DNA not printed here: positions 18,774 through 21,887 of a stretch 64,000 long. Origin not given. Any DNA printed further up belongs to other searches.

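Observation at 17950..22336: Complete hcrCAB-like (4-hydroxybenzoyl-CoA reductase-type) molybdoenzyme in a presumed aerobic marine archaeon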

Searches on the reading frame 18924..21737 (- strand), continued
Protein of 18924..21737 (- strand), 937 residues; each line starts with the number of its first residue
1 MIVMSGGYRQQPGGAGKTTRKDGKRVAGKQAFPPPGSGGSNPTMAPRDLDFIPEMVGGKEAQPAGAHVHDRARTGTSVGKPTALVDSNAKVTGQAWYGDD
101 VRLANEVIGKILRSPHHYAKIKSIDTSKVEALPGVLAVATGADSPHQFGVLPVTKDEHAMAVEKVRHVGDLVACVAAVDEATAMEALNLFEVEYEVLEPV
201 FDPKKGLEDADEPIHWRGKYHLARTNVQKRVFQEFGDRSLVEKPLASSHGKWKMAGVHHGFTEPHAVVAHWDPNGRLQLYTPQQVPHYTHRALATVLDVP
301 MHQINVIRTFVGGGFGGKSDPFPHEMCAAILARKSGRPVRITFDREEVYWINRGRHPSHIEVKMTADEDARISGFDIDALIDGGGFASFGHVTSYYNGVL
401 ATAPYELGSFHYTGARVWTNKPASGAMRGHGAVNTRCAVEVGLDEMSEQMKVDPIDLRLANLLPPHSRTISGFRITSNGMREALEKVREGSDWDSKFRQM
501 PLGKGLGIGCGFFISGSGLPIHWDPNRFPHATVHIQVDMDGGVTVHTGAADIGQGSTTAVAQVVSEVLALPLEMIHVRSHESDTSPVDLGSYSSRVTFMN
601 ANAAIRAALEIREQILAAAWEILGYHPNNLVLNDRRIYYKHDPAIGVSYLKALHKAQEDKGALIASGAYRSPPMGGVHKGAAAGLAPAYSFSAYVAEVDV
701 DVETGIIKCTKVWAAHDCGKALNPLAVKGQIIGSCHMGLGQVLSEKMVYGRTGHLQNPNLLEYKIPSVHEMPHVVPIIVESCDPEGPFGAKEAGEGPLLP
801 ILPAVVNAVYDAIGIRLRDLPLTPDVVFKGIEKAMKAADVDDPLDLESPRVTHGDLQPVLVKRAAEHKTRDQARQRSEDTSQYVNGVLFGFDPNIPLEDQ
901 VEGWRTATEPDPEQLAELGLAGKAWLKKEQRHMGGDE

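Call 63: list_cluster_members(proteins=[P0091, P0093, P0101, P0104, P0107, P0109, P0111, P0114, P0117, P0119])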
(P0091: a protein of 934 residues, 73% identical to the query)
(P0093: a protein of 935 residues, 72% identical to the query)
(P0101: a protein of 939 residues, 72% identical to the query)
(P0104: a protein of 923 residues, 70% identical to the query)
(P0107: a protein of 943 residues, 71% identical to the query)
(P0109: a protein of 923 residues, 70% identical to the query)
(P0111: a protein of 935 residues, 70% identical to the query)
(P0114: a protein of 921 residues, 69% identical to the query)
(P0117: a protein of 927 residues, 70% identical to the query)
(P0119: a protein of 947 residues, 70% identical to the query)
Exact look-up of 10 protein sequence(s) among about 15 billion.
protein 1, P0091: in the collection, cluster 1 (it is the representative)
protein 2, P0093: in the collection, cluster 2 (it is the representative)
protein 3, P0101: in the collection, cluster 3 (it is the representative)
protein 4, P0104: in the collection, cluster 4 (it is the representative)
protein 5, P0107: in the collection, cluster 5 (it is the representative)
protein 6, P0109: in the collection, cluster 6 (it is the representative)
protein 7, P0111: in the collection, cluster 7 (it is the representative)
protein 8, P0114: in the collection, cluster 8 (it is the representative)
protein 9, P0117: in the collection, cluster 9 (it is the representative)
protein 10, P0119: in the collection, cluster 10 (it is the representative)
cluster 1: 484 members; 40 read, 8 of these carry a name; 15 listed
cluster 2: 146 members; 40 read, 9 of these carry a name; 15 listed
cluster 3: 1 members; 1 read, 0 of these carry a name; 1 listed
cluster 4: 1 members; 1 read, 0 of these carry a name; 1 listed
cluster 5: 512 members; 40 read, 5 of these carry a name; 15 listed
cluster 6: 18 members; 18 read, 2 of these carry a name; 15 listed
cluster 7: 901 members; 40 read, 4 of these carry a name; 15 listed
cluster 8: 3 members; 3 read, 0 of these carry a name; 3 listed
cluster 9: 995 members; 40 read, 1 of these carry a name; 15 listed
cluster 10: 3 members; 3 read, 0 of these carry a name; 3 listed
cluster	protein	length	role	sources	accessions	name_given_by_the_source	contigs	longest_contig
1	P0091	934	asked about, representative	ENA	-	-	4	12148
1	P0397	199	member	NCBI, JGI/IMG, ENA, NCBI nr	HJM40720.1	MAG TPA: (2Fe-2S)-binding protein [Candidatus Thalassarchaeaceae archaeon] | (2Fe-2S)-binding protein [Candidatus Thalassarchaeaceae archaeon]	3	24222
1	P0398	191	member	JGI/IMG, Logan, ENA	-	aerobic-type carbon monoxide dehydrogenase small subunit (CoxS/CutS family)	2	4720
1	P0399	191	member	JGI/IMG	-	aerobic-type carbon monoxide dehydrogenase small subunit (CoxS/CutS family)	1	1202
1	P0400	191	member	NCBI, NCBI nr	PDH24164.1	MAG: hypothetical protein CND85_05460 [Marine Group II euryarchaeote MED-G33]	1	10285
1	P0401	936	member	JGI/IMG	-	4-hydroxybenzoyl-CoA reductase subunit alpha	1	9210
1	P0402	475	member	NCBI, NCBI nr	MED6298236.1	MAG: molybdopterin cofactor-binding domain-containing protein, partial [Candidatus ... | molybdopterin cofactor-binding domain-containing protein [Candidatus Thermoplasmatota ...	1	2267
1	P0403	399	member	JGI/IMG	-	CO/xanthine dehydrogenase Mo-binding subunit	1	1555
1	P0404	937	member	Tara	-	strand:- start:1719 stop:4532 length:2814 start_codon:yes stop_codon:yes ...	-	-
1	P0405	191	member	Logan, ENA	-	-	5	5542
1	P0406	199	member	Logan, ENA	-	-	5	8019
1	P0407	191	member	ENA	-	-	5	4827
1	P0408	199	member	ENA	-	-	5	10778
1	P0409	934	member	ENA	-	-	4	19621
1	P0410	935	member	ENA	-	-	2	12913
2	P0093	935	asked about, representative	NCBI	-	-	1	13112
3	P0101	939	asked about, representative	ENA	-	-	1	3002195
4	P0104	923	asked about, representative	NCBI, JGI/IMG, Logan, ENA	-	-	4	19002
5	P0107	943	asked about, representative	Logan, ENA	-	-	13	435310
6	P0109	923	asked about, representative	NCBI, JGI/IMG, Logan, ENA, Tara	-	strand:+ start:3903 stop:6674 length:2772 start_codon:yes stop_codon:yes ...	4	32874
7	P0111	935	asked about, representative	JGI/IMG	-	4-hydroxybenzoyl-CoA reductase subunit alpha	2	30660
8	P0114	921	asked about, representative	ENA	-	-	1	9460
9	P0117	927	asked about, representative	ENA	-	-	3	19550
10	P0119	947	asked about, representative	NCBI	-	-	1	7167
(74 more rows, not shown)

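Call 69: find_encoding_contigs(protein=P0315, flank=8000, max_places=1)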
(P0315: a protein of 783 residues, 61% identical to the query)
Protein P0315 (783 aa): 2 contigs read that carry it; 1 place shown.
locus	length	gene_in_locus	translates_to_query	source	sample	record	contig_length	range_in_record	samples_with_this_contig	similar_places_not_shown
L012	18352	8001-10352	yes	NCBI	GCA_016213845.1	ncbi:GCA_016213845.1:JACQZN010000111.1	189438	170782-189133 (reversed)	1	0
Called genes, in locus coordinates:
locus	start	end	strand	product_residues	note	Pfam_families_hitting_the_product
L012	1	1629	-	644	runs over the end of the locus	PF16697:Yop-YscD_cpl, PF00498:FHA, PF13185:GAF_2, PF13492:GAF_3, PF01590:GAF, PF13185:GAF_2, PF13492:GAF_3, PF00990:GGDEF, +1 more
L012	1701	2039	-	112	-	-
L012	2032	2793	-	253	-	PF00395:SLH (weak)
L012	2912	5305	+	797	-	PF00069:Pkinase, PF07714:PK_Tyr_Ser-Thr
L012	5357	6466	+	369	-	PF13460:NAD_binding_10 (weak)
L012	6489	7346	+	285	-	PF13740:ACT_6, PF00551:Formyl_trans_N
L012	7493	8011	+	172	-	PF00111:Fer2 (weak), PF13085:Fer2_3 (weak), PF01799:Fer2_2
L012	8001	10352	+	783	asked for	PF01315:Ald_Xan_dh_C, PF02738:MoCoBD_1, PF20256:MoCoBD_2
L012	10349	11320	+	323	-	PF00941:FAD_binding_5, PF03450:CO_deh_flav_C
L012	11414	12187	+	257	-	PF01555:N6_N4_Mtase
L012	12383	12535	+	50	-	-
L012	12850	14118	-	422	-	PF00069:Pkinase, PF07714:PK_Tyr_Ser-Thr, PF01636:APH (faint), PF03109:ABC1 (weak)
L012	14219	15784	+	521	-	PF00069:Pkinase, PF07714:PK_Tyr_Ser-Thr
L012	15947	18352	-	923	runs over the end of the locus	PF13646:HEAT_2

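Call 70: find_encoding_contigs(protein=P0393, flank=8000, max_places=1)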
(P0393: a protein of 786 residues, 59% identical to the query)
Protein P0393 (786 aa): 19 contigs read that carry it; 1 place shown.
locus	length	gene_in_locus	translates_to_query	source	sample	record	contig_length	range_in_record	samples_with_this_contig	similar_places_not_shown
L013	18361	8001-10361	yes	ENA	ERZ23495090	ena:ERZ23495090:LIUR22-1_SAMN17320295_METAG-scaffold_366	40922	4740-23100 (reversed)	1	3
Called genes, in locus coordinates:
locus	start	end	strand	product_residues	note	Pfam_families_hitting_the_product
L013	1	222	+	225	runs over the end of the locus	PF00230:MIP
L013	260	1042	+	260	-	PF00378:ECH_1, PF16113:ECH_2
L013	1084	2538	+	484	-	PF00171:Aldedh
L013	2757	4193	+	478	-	PF00171:Aldedh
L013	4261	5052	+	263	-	PF00378:ECH_1, PF16113:ECH_2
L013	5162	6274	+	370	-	PF00108:Thiolase_N, PF00109:ketoacyl-synt, PF02803:Thiolase_C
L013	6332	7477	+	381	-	PF02771:Acyl-CoA_dh_N, PF02770:Acyl-CoA_dh_M, PF00441:Acyl-CoA_dh_1, PF08028:Acyl-CoA_dh_2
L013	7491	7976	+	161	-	PF13085:Fer2_3 (weak), PF00111:Fer2 (weak), PF01799:Fer2_2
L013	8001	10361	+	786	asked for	PF01315:Ald_Xan_dh_C, PF02738:MoCoBD_1, PF20256:MoCoBD_2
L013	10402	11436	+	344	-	PF06267:DUF1028, PF13432:TPR_16 (weak)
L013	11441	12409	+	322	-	PF00941:FAD_binding_5, PF03450:CO_deh_flav_C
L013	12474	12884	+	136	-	PF08240:ADH_N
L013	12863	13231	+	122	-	PF00107:ADH_zinc_N, PF13602:ADH_zinc_N_2 (weak)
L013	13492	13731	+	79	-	-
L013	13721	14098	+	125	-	PF01850:PIN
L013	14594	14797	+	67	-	-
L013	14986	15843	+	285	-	PF01210:NAD_Gly3P_dh_N (weak), PF02737:3HCDH_N, PF00725:3HCDH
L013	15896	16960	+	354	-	PF00494:SQS_PSY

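Call 71: find_encoding_contigs(protein=P0290, flank=8000, max_places=1)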
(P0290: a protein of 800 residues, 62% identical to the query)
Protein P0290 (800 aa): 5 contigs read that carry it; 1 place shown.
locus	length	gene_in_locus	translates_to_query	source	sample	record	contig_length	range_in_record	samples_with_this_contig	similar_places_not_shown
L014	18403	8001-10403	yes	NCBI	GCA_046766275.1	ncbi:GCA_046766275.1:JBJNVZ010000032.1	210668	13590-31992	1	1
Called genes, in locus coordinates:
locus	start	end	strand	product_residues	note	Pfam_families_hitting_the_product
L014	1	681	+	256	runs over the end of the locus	PF00072:Response_reg, PF00486:Trans_reg_C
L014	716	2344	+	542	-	PF13581:HATPase_c_2 (faint), PF00672:HAMP, PF00512:HisKA, PF02518:HATPase_c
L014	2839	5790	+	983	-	PF00176:SNF2-rel_dom, PF00270:DEAD (weak), PF00271:Helicase_C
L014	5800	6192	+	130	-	-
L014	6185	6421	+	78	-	-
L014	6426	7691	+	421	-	-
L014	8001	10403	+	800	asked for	PF01315:Ald_Xan_dh_C, PF02738:MoCoBD_1, PF20256:MoCoBD_2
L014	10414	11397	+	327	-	PF00941:FAD_binding_5, PF03450:CO_deh_flav_C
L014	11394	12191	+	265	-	-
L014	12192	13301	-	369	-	PF13360:PQQ_2 (faint)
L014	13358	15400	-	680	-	PF00933:Glyco_hydro_3, PF01915:Glyco_hydro_3_C, PF14310:Fn3-like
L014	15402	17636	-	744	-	PF11617:Cu-binding_MopE, PF13517:FG-GAP_3 (faint), PF11617:Cu-binding_MopE, PF01839:FG-GAP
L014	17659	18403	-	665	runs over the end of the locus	PF00694:Aconitase_C, PF00330:Aconitase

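Call 77: search_protein_families(library=ncbifam, proteins=[P0121, P0122, P0123, P0136, P0129, P0124, P0128, P0135, P0101, P0107], max_evalue=1e-100)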
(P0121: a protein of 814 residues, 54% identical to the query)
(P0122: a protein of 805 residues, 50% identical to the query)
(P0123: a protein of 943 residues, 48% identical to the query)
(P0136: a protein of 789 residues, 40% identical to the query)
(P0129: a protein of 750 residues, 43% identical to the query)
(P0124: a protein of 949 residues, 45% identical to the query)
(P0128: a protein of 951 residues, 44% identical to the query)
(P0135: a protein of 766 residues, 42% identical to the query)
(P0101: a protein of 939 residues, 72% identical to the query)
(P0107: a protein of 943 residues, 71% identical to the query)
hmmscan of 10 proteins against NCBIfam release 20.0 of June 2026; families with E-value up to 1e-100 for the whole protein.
P0121 (814 aa): 5 families
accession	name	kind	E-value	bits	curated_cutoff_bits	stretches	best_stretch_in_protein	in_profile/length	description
TIGR03194.1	4hydrxCoA_A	equivalog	2.3e-250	833.1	994.55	1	43-792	1-746/746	4-hydroxybenzoyl-CoA reductase subunit alpha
NF043082.1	XdhA_XDHase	equivalog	5.6e-151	504.2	780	1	39-795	1-755/758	xanthine dehydrogenase subunit XdhA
NF007426.0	PRK09970.1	equivalog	7.5e-144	480.6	916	1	36-793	3-756/761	xanthine dehydrogenase molybdenum-binding subunit XdhA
TIGR03196.1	pucD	equivalog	3.3e-120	402.7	783.65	1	46-786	10-752/763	xanthine dehydrogenase subunit D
NF041018.1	glyceraldDH_alpha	equivalog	3.3e-103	346.5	790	1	38-788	2-740/741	glyceraldehyde dehydrogenase subunit alpha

P0122 (805 aa): 5 families
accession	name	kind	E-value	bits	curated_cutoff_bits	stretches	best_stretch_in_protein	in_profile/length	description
TIGR03194.1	4hydrxCoA_A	equivalog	3.8e-232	772.8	994.55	1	11-552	1-541/746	4-hydroxybenzoyl-CoA reductase subunit alpha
NF043082.1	XdhA_XDHase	equivalog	7.7e-142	474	780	1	7-551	1-556/758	xanthine dehydrogenase subunit XdhA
NF007426.0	PRK09970.1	equivalog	9.3e-140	467.1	916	1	5-551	4-559/761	xanthine dehydrogenase molybdenum-binding subunit XdhA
TIGR03196.1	pucD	equivalog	3.4e-111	372.9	783.65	0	7-535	3-537/763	xanthine dehydrogenase subunit D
NF041018.1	glyceraldDH_alpha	equivalog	8.9e-103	345.1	790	0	6-555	2-560/741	glyceraldehyde dehydrogenase subunit alpha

P0123 (943 aa): 8 families
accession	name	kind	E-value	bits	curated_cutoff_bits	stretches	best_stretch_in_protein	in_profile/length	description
TIGR03194.1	4hydrxCoA_A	equivalog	9.7e-236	784.7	994.55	1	176-919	2-745/746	4-hydroxybenzoyl-CoA reductase subunit alpha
NF043082.1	XdhA_XDHase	equivalog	1.8e-151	505.9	780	1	173-923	3-755/758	xanthine dehydrogenase subunit XdhA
NF007426.0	PRK09970.1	equivalog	4.8e-147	491.1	916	1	171-924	6-759/761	xanthine dehydrogenase molybdenum-binding subunit XdhA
TIGR03311.1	Se_dep_XDH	equivalog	4e-144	481.7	830.45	1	7-707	4-679/848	selenium-dependent xanthine dehydrogenase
NF045668.1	pterin_aldehy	equivalog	3.8e-138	462.1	1100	1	5-920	4-904/905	molybdopterin-dependent aldehyde oxidoreductase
TIGR03196.1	pucD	equivalog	6.6e-113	378.6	783.65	1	177-916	9-754/763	xanthine dehydrogenase subunit D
TIGR03313.1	Se_sel_red_Mo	hypoth_equivalog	2.1e-107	360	1101.9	0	355-921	389-950/951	molybdopterin-dependent oxidoreductase Mo/Fe-S-binding subunit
NF041018.1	glyceraldDH_alpha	equivalog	7.4e-101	338.7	790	1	176-916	8-740/741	glyceraldehyde dehydrogenase subunit alpha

P0136 (789 aa): 5 families
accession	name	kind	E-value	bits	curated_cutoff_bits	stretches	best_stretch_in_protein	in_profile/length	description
TIGR03194.1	4hydrxCoA_A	equivalog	0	1301.7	994.55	1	16-765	1-746/746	4-hydroxybenzoyl-CoA reductase subunit alpha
NF043082.1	XdhA_XDHase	equivalog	7.6e-153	510.4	780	1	12-768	1-755/758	xanthine dehydrogenase subunit XdhA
NF007426.0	PRK09970.1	equivalog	1.1e-152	509.8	916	1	12-767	6-757/761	xanthine dehydrogenase molybdenum-binding subunit XdhA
TIGR03196.1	pucD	equivalog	3e-116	389.6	783.65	1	20-758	11-751/763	xanthine dehydrogenase subunit D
NF041018.1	glyceraldDH_alpha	equivalog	6.5e-112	375.3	790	1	12-761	3-740/741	glyceraldehyde dehydrogenase subunit alpha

P0129 (750 aa): 5 families
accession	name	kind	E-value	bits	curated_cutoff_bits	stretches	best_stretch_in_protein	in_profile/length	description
TIGR03194.1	4hydrxCoA_A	equivalog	3.6e-240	799.4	994.55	1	10-749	5-746/746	4-hydroxybenzoyl-CoA reductase subunit alpha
NF043082.1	XdhA_XDHase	equivalog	5.7e-156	520.7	780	1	6-748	4-751/758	xanthine dehydrogenase subunit XdhA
NF007426.0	PRK09970.1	equivalog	2.9e-154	515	916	1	2-748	5-754/761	xanthine dehydrogenase molybdenum-binding subunit XdhA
TIGR03196.1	pucD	equivalog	3e-116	389.6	783.65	1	8-745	9-754/763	xanthine dehydrogenase subunit D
NF041018.1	glyceraldDH_alpha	equivalog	2e-105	353.8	790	1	15-746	15-741/741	glyceraldehyde dehydrogenase subunit alpha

P0124 (949 aa): 10 families
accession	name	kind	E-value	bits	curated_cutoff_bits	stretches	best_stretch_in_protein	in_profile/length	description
TIGR03194.1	4hydrxCoA_A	equivalog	1.1e-280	933.3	994.55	1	175-931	3-745/746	4-hydroxybenzoyl-CoA reductase subunit alpha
NF043082.1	XdhA_XDHase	equivalog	3.6e-175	584.2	780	1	171-935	3-755/758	xanthine dehydrogenase subunit XdhA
NF007426.0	PRK09970.1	equivalog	1.6e-173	578.7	916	1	171-934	8-757/761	xanthine dehydrogenase molybdenum-binding subunit XdhA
TIGR03311.1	Se_dep_XDH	equivalog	1.2e-149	500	830.45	1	8-713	3-681/848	selenium-dependent xanthine dehydrogenase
NF045668.1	pterin_aldehy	equivalog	1.6e-146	489.7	1100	1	7-933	4-905/905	molybdopterin-dependent aldehyde oxidoreductase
NF041018.1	glyceraldDH_alpha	equivalog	7.3e-130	434.6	790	1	181-929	15-741/741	glyceraldehyde dehydrogenase subunit alpha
TIGR03196.1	pucD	equivalog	6.6e-126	421.6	783.65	1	175-929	9-755/763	xanthine dehydrogenase subunit D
NF040766.1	CODH_aero_grp5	exception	6.2e-118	395.1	950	1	182-928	18-781/785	aerobic carbon-monoxide dehydrogenase large subunit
TIGR03313.1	Se_sel_red_Mo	hypoth_equivalog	2e-113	379.9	1101.9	0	310-933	348-950/951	molybdopterin-dependent oxidoreductase Mo/Fe-S-binding subunit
TIGR02416.1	CO_dehy_Mo_lg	equivalog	9.9e-103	344.7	991.15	1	183-915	7-751/770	aerobic carbon-monoxide dehydrogenase large subunit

P0128 (951 aa): 10 families
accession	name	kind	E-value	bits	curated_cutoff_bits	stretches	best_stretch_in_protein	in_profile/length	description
TIGR03194.1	4hydrxCoA_A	equivalog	7.4e-289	960.3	994.55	1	193-942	1-745/746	4-hydroxybenzoyl-CoA reductase subunit alpha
NF043082.1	XdhA_XDHase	equivalog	3e-180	601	780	1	192-944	4-753/758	xanthine dehydrogenase subunit XdhA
NF007426.0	PRK09970.1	equivalog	1.7e-176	588.6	916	1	187-942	4-754/761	xanthine dehydrogenase molybdenum-binding subunit XdhA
TIGR03311.1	Se_dep_XDH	equivalog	3.4e-162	541.5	830.45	1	18-728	2-680/848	selenium-dependent xanthine dehydrogenase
NF045668.1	pterin_aldehy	equivalog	1.4e-158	529.6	1100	1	18-722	4-714/905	molybdopterin-dependent aldehyde oxidoreductase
TIGR03196.1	pucD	equivalog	1.5e-148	496.4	783.65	1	189-939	3-754/763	xanthine dehydrogenase subunit D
NF041018.1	glyceraldDH_alpha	equivalog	2.8e-140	469.1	790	1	189-940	3-741/741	glyceraldehyde dehydrogenase subunit alpha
TIGR03313.1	Se_sel_red_Mo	hypoth_equivalog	2.1e-137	459.3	1101.9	0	333-944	349-950/951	molybdopterin-dependent oxidoreductase Mo/Fe-S-binding subunit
NF040766.1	CODH_aero_grp5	exception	3.5e-113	379.4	950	1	189-939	5-781/785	aerobic carbon-monoxide dehydrogenase large subunit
TIGR02416.1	CO_dehy_Mo_lg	equivalog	1.7e-106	357.2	991.15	1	202-937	6-765/770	aerobic carbon-monoxide dehydrogenase large subunit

P0135 (766 aa): 9 families
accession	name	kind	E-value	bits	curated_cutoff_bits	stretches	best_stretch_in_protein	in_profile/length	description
TIGR03194.1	4hydrxCoA_A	equivalog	1e-232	774.7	994.55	1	11-753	1-745/746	4-hydroxybenzoyl-CoA reductase subunit alpha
NF043082.1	XdhA_XDHase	equivalog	2.3e-174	581.6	780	1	7-758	1-756/758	xanthine dehydrogenase subunit XdhA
NF007426.0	PRK09970.1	equivalog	5.4e-174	580.3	916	1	3-756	2-757/761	xanthine dehydrogenase molybdenum-binding subunit XdhA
TIGR03196.1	pucD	equivalog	2.9e-142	475.7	783.65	1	7-751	3-755/763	xanthine dehydrogenase subunit D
TIGR03311.1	Se_dep_XDH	equivalog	1.5e-123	413.7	830.45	1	6-556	161-687/848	selenium-dependent xanthine dehydrogenase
NF041018.1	glyceraldDH_alpha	equivalog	2.5e-122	409.7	790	1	6-750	2-740/741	glyceraldehyde dehydrogenase subunit alpha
NF040766.1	CODH_aero_grp5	exception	1.2e-112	377.6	950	0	5-582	3-588/785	aerobic carbon-monoxide dehydrogenase large subunit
TIGR03313.1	Se_sel_red_Mo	hypoth_equivalog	6.3e-102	341.9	1101.9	0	154-756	352-951/951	molybdopterin-dependent oxidoreductase Mo/Fe-S-binding subunit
NF045668.1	pterin_aldehy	equivalog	8.2e-102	341.8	1100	1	2-755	170-905/905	molybdopterin-dependent aldehyde oxidoreductase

P0101 (939 aa): 4 families
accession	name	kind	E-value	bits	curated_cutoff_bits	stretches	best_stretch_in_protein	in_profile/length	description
TIGR03194.1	4hydrxCoA_A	equivalog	2e-239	796.9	994.55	1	77-825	1-745/746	4-hydroxybenzoyl-CoA reductase subunit alpha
NF043082.1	XdhA_XDHase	equivalog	1.4e-151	506.2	780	1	73-826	1-752/758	xanthine dehydrogenase subunit XdhA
NF007426.0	PRK09970.1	equivalog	4.2e-148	494.7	916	1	71-826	4-755/761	xanthine dehydrogenase molybdenum-binding subunit XdhA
TIGR03196.1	pucD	equivalog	1.7e-116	390.4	783.65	1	72-822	2-754/763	xanthine dehydrogenase subunit D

P0107 (943 aa): 5 families
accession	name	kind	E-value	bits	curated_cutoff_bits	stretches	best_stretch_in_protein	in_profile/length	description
TIGR03194.1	4hydrxCoA_A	equivalog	2.5e-246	819.8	994.55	1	89-836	3-745/746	4-hydroxybenzoyl-CoA reductase subunit alpha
NF043082.1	XdhA_XDHase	equivalog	2.5e-161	538.4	780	1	83-838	1-753/758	xanthine dehydrogenase subunit XdhA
NF007426.0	PRK09970.1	equivalog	8.4e-158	526.7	916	1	81-838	4-756/761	xanthine dehydrogenase molybdenum-binding subunit XdhA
TIGR03196.1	pucD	equivalog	9.5e-123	411.1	783.65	1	82-833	2-754/763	xanthine dehydrogenase subunit D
TIGR03311.1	Se_dep_XDH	equivalog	4.3e-101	339.4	830.45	0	82-658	161-718/848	selenium-dependent xanthine dehydrogenase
